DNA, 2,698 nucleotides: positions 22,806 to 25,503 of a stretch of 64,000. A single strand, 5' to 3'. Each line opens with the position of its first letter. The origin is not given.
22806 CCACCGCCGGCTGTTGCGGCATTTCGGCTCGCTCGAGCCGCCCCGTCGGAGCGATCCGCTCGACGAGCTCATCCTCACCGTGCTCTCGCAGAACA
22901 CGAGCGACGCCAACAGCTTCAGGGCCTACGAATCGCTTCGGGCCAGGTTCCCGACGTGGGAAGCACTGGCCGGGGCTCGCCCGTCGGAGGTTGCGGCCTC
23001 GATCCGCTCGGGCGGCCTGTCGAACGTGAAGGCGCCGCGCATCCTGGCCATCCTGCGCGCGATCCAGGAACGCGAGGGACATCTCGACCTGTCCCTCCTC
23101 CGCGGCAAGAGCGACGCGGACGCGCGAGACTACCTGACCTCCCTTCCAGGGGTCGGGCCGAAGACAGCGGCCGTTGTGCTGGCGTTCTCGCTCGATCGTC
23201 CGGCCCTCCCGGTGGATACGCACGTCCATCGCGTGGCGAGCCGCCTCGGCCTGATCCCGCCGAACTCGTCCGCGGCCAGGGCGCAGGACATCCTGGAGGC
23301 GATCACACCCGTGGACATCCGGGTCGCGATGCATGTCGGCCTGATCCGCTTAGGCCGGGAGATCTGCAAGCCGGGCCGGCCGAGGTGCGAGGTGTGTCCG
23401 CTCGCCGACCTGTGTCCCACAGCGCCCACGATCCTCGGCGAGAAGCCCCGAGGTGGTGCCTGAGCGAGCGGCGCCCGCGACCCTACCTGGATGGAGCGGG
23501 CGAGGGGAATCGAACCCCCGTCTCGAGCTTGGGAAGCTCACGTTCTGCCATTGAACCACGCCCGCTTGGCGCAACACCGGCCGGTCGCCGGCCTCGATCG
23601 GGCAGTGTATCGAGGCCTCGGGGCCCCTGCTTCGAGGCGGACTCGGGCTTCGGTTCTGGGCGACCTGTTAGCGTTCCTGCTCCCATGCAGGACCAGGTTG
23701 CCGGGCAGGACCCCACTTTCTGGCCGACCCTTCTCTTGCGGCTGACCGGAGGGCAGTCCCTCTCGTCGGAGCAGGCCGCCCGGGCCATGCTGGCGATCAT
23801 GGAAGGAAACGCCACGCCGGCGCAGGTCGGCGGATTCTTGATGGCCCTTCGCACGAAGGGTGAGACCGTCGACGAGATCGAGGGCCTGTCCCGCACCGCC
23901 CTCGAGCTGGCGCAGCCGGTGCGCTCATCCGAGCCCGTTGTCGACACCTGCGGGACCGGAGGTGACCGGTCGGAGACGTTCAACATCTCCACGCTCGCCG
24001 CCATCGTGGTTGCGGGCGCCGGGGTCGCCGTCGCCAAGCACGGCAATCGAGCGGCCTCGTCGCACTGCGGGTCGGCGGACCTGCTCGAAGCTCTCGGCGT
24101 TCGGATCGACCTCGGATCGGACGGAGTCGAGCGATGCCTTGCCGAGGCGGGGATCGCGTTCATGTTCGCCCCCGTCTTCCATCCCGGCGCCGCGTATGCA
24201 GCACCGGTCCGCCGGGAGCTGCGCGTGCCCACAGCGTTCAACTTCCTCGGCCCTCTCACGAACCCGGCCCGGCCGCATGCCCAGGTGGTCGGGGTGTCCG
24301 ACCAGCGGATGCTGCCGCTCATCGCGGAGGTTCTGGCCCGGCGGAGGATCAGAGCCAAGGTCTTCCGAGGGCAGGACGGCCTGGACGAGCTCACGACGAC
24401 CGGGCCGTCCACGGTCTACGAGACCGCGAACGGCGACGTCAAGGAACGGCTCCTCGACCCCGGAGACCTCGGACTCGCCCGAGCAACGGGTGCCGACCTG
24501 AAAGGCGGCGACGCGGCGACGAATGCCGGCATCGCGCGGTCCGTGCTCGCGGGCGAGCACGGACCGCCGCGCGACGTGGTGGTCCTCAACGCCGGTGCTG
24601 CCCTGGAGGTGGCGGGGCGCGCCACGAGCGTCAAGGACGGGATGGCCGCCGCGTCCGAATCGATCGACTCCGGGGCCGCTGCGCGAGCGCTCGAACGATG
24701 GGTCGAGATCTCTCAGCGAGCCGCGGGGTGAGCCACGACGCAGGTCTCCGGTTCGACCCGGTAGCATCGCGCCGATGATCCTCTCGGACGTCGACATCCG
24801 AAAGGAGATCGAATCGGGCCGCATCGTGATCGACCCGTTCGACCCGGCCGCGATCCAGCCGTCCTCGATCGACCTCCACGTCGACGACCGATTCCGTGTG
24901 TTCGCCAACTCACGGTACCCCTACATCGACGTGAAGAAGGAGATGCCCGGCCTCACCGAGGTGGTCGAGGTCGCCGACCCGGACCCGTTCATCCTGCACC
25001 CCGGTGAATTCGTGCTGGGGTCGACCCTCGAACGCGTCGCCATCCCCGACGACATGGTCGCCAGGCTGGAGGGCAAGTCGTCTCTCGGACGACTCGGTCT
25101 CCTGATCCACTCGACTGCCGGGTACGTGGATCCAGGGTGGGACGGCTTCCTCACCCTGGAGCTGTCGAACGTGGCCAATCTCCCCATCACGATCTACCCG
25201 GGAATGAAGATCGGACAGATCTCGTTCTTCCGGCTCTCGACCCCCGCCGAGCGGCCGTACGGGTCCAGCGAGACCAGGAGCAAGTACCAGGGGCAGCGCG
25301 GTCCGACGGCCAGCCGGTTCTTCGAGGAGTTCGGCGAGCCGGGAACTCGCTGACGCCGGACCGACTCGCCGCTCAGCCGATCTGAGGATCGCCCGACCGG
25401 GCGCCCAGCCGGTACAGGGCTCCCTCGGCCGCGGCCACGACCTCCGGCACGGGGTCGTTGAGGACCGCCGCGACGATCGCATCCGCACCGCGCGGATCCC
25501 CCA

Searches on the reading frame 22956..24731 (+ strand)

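Call 15: search_protein_families(library=pfam, proteins=[window:22956-24731:+], max_evalue=0.001)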
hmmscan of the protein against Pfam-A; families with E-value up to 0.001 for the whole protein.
window:22956-24731:+ (591 aa): 2 families
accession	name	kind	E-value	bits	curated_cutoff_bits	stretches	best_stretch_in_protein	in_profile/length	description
PF00591.27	Glycos_transf_3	-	1.2e-85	287.7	27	1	326-575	2-252/253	Glycosyl transferase family, a/b domain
PF02885.22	Glycos_trans_3N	-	7.3e-20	70.9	26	1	259-318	3-62/63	Glycosyl transferase family, helical bundle domain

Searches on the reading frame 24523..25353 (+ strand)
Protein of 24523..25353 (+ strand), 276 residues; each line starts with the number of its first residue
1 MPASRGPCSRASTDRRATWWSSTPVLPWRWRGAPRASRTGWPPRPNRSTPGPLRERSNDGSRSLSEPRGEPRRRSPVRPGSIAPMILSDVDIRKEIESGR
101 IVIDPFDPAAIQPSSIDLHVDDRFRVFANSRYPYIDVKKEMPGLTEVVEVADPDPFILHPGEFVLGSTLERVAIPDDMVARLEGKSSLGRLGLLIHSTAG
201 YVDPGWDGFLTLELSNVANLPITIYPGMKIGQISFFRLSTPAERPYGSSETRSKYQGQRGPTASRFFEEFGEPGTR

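Call 15: search_protein_families(library=pfam, proteins=[window:24523-25353:+], max_evalue=0.001)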
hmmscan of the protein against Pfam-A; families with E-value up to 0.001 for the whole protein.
window:24523-25353:+ (276 aa): 4 families
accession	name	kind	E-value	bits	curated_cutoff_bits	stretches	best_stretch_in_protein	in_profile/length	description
PF22769.1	DCD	-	4.5e-50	170.1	27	1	86-237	1-152/153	dCTP deaminase-like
PF06559.16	DCD_N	-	2.8e-09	37.5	21.4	1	86-236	4-161/164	2'-deoxycytidine 5'-triphosphate deaminase (DCD) N-terminal domain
PF22569.1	DCD_C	-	2.2e-07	30.9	22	1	148-259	70-185/192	2'-deoxycytidine 5'-triphosphate deaminase (DCD), C-terminal domain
PF00692.24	dUTPase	-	3.7e-06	27.2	22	1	154-255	22-121/129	dUTPase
